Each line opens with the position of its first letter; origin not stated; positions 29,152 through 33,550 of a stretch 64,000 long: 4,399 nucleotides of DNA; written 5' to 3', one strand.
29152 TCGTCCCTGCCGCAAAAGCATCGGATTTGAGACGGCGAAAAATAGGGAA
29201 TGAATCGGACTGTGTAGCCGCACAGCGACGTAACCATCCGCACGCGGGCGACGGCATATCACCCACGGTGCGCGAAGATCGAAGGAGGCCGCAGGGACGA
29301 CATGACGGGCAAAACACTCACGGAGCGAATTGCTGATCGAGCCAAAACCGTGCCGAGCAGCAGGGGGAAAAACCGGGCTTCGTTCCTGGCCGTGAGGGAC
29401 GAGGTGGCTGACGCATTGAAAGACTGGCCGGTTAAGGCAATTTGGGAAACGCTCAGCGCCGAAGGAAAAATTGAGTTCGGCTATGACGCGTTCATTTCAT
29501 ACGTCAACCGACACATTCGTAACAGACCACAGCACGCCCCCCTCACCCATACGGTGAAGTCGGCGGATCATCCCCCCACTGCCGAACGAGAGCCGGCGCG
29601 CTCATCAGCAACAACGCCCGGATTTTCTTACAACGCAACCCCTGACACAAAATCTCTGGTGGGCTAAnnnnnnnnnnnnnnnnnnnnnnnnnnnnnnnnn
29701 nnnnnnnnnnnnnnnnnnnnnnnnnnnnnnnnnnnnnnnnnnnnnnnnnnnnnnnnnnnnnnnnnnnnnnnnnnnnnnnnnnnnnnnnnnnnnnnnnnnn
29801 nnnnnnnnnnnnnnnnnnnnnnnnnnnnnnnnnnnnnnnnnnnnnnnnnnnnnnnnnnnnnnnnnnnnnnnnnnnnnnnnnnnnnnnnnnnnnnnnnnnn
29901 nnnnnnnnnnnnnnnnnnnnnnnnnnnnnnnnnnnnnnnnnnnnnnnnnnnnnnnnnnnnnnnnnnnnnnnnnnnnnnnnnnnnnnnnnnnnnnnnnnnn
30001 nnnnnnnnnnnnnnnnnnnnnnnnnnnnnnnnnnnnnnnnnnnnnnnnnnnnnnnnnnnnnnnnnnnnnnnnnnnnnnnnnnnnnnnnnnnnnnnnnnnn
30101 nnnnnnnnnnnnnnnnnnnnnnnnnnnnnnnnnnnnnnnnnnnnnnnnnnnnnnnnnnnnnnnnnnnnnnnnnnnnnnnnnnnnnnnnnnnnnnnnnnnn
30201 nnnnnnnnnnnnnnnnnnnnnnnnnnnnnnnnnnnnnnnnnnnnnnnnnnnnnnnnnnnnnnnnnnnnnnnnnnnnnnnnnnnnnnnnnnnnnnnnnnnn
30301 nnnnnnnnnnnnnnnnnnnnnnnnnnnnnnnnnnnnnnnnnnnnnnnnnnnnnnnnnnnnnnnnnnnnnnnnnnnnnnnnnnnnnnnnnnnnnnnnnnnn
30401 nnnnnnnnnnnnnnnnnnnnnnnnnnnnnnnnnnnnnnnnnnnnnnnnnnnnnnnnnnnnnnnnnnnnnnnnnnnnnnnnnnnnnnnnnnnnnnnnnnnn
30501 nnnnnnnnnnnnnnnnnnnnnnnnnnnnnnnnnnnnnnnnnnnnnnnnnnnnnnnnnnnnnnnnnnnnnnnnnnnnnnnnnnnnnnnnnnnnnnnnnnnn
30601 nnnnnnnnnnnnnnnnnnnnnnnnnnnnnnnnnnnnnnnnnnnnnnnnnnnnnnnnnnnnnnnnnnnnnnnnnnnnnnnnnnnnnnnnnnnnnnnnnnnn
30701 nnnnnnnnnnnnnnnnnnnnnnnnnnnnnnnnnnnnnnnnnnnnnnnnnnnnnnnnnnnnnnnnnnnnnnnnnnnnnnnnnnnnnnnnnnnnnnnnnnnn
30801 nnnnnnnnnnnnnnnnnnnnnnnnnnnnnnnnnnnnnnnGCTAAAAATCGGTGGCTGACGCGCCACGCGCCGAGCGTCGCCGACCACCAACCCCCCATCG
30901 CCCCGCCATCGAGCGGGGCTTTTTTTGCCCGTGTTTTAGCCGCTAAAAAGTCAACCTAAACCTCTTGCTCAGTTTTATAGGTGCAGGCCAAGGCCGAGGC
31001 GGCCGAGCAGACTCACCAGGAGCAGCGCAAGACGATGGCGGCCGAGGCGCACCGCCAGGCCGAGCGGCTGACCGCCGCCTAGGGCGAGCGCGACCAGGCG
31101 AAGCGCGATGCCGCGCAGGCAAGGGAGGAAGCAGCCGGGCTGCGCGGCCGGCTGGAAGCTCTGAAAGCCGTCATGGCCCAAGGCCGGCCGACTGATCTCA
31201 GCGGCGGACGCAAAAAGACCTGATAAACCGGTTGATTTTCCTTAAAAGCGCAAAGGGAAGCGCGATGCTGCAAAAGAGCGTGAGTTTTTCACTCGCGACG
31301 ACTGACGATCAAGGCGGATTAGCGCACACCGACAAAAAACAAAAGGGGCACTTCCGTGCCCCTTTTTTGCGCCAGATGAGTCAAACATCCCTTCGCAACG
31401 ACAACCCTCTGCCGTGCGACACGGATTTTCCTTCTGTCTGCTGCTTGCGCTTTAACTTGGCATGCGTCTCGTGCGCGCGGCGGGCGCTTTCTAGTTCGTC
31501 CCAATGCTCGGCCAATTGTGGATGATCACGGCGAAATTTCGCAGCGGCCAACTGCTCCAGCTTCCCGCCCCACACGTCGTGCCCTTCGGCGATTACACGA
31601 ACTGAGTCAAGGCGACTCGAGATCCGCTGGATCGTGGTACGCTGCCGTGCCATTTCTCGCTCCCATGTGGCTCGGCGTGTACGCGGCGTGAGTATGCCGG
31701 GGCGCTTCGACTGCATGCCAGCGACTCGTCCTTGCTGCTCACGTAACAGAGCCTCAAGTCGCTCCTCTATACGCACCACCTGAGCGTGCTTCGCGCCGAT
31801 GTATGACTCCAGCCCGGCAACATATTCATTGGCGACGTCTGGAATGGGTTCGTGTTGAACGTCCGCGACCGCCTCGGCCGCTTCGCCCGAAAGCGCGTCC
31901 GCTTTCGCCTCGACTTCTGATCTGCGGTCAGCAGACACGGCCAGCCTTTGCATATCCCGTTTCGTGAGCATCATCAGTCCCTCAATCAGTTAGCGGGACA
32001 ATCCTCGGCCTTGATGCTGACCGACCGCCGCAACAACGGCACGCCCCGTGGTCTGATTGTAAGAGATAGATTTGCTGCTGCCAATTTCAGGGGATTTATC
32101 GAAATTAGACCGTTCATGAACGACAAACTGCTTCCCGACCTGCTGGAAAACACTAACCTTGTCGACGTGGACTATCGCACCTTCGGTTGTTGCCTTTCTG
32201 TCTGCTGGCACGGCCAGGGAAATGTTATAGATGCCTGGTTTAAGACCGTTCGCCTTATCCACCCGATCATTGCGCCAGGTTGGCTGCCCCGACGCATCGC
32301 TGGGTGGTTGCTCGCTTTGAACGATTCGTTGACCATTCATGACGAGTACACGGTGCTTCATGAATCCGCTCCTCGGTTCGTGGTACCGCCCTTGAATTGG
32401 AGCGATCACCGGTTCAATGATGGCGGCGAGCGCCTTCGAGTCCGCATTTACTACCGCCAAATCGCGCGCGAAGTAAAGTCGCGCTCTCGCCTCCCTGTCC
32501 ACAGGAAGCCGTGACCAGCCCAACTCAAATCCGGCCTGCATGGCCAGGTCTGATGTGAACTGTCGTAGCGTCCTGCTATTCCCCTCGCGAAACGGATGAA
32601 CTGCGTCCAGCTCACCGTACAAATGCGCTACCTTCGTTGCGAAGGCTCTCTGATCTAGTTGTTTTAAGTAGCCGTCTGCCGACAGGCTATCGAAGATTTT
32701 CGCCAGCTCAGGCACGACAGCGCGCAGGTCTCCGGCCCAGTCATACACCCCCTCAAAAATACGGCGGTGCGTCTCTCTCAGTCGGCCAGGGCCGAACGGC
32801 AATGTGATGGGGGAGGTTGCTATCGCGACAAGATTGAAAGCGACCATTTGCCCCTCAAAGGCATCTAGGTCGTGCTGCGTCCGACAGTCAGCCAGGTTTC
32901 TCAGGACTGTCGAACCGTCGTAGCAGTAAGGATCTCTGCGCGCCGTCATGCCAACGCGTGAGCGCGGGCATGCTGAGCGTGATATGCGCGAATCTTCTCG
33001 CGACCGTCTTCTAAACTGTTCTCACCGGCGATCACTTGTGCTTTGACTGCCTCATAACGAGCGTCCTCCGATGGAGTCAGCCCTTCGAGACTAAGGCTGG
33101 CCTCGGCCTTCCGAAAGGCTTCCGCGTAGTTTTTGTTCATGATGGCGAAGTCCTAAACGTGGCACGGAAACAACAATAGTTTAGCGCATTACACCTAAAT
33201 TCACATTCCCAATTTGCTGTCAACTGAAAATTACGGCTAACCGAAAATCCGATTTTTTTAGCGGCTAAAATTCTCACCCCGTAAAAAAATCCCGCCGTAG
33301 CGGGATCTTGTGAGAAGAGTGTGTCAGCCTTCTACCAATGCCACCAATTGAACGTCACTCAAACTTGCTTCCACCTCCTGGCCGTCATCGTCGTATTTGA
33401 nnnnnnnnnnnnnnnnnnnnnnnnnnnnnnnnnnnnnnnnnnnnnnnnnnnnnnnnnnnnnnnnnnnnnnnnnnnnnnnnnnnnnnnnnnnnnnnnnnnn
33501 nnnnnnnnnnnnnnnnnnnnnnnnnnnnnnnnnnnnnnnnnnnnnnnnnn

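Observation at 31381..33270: A Fic toxin / VbhA-like antitoxin operon sits in the plasmid leading region under a KorB operator, where kfrA/korF/korG normally lie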

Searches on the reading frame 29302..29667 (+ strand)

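Call 3: search_protein_families(library=pfam, proteins=[window:29302-29667:+], max_evalue=0.01)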
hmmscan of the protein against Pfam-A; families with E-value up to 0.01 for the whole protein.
window:29302-29667:+ (121 aa): 1 family
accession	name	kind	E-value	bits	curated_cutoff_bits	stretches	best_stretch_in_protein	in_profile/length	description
PF17273.7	DUF5338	-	1.1e-19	70.8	25.9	1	5-71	2-69/69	Family of unknown function (DUF5338)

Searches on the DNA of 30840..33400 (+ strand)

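Call 4: search_dna_similar(query=window:31200-33400:+, collection=plasmids, mode=near, max_rows=30)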
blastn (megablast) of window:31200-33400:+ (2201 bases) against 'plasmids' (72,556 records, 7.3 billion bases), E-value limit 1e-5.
Records with a match: 81; places in all: 82; records where one place covers at least 80% of the query: 0.
Best place of each record, by identity: 95-99% 81.
By first word of the organism name: uncultured 26; Pseudomonas 9; Burkholderia 4; Delftia 3; Variovorax 3; Aeromonas 3; Cupriavidus 2; Klebsiella 2; Comamonas 2; Escherichia 2; and 20 more.
By predicted mobility (MOB-suite, as given by PLSDB): conjugative 80; non-mobilizable 1.
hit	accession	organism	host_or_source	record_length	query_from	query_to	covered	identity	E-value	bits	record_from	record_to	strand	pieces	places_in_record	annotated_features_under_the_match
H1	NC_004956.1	Pseudomonas sp. ADP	-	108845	1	48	2%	95.8%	3e-11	79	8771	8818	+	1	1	DNA-binding protein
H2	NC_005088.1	Delftia acidovorans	-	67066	1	48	2%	95.8%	3e-11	79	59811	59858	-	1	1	DNA-binding protein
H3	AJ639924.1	uncultured bacterium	-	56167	1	48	2%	95.8%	3e-11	79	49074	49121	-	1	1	kfrA: KfrA protein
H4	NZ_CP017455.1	Dickeya solani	muscari,Cell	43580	1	48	2%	95.8%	3e-11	79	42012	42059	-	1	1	DNA-binding protein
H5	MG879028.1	uncultured bacterium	-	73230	1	48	2%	95.8%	3e-11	79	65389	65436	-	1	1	KfrA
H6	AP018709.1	uncultured bacterium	-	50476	1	48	2%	95.8%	3e-11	79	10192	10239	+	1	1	krfA: KrfA protein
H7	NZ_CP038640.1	Cupriavidus oxalaticus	whole organism,sewage sludge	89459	1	48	2%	95.8%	3e-11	79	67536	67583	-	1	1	DNA-binding protein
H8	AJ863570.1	uncultured bacterium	-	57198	1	48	2%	95.8%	3e-11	79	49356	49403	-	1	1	kfrA: KfrA protein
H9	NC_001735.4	Klebsiella aerogenes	-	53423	1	48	2%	95.8%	3e-11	79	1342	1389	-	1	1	DNA-binding protein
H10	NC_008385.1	Burkholderia ambifaria AMMD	-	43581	1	48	2%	95.8%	3e-11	79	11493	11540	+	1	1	DNA-binding protein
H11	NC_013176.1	Pseudomonas putida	-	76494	1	48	2%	95.8%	3e-11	79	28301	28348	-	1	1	DNA-binding protein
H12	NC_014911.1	Alicycliphilus denitrificans BC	-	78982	1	48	2%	95.8%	3e-11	79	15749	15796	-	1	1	DNA-binding protein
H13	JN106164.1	uncultured bacterium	-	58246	1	48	2%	95.8%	3e-11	79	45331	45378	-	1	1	kfrA: KfrA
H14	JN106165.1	uncultured bacterium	-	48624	1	48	2%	95.8%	3e-11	79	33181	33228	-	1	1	kfrA: KfrA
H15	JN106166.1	uncultured bacterium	-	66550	1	48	2%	95.8%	3e-11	79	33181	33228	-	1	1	kfrA: KfrA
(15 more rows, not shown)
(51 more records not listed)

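Call 34: search_dna_similar(query=window:30840-31400:+, collection=plasmids, mode=distant, max_rows=15)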
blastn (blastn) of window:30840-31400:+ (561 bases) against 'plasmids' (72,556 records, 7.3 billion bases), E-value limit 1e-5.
Records with a match: 284; places in all: 393; records where one place covers at least 80% of the query: 0.
Best place of each record, by identity: 90-95% 82; 80-90% 12; 60-80% 190.
By first word of the organism name: uncultured 88; Pseudomonas 41; Xanthomonas 22; Achromobacter 13; Enterobacter 11; Burkholderia 10; Variovorax 9; Escherichia 8; Delftia 7; Aeromonas 7; and 34 more.
By predicted mobility (MOB-suite, as given by PLSDB): conjugative 238; mobilizable 32; non-mobilizable 14.
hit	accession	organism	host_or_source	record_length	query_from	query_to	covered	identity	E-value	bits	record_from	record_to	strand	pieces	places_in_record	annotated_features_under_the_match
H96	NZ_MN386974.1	Pseudomonas aeruginosa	-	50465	140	408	48%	91.9%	9e-106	390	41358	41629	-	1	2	DNA-binding protein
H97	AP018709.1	uncultured bacterium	-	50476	140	408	48%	91.5%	4e-104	386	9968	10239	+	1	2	krfA: KrfA protein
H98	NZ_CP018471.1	Xanthomonas vesicatoria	Capsicum annuum,pepper leaf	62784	140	408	48%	91.5%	4e-104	386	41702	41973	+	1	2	DNA-binding protein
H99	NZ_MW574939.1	Escherichia coli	-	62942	140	408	48%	91.5%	4e-104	386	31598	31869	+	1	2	DNA-binding protein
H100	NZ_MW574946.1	Escherichia coli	-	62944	140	408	48%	91.5%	4e-104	386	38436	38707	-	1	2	DNA-binding protein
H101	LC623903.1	uncultured bacterium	-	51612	140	408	48%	91.5%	4e-104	386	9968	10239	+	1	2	kfrA: KfrA coiled-coil protein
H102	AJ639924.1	uncultured bacterium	-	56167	140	408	48%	91.2%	4e-103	381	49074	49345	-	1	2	kfrA: KfrA protein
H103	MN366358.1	bacterium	-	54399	140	408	48%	91.2%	4e-103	381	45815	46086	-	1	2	kfrA: Putative transcriptional regulator KfrA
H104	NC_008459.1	Bordetella pertussis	-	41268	14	406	54%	80.3%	3e-36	264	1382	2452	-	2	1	DNA-binding protein | ParB/RepB/Spo0J family partition protein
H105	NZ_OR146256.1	Bordetella pertussis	-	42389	14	406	54%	80.3%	3e-36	264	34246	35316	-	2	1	DNA-binding protein | ParB/RepB/Spo0J family partition protein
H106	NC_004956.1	Pseudomonas sp. ADP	-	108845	140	408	48%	90.1%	1e-98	368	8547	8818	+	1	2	DNA-binding protein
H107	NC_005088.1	Delftia acidovorans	-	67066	140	408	48%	90.1%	1e-98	368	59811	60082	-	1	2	DNA-binding protein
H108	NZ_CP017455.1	Dickeya solani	muscari,Cell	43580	140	408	48%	90.1%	1e-98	368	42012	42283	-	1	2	DNA-binding protein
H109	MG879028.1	uncultured bacterium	-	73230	140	408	48%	90.1%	1e-98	368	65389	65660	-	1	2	KfrA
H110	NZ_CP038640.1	Cupriavidus oxalaticus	whole organism,sewage sludge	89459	140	408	48%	90.1%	1e-98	368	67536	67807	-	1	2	DNA-binding protein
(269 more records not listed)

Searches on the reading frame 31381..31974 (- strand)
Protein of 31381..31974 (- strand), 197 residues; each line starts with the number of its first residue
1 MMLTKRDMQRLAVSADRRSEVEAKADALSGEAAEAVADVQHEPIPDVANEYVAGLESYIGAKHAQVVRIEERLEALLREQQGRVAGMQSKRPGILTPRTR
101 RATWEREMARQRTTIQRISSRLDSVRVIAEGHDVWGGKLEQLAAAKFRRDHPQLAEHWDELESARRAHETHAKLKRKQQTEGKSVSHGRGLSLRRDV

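Call 3: search_protein_families(library=pfam, proteins=[window:31381-31974:-], max_evalue=0.01)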
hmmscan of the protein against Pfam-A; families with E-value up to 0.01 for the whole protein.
window:31381-31974:- (197 aa): 0 families

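Call 10: search_protein_families(library=ncbifam, proteins=[window:31381-31974:-], max_evalue=0.01)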
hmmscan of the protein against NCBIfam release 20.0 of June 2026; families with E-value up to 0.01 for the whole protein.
window:31381-31974:- (197 aa): 1 family
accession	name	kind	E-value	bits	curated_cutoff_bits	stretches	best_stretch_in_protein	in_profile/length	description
NF042916.1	IncP_KfrC_dom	domain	7.9e-50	169.1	99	1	26-175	1-151/152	IncP plasmid survival protein KfrC family protein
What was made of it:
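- On IncP-1 kfr operon (KfrA-KfrB-KfrC): NF042916 E=7.9e-50, 169 bits against a cut-off of 99 (call 10).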

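Call 86: search_protein_families(library=padloc, proteins=[window:31381-31974:-], max_evalue=0.01)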
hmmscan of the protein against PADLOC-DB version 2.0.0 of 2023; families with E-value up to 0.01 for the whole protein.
window:31381-31974:- (197 aa): 0 families
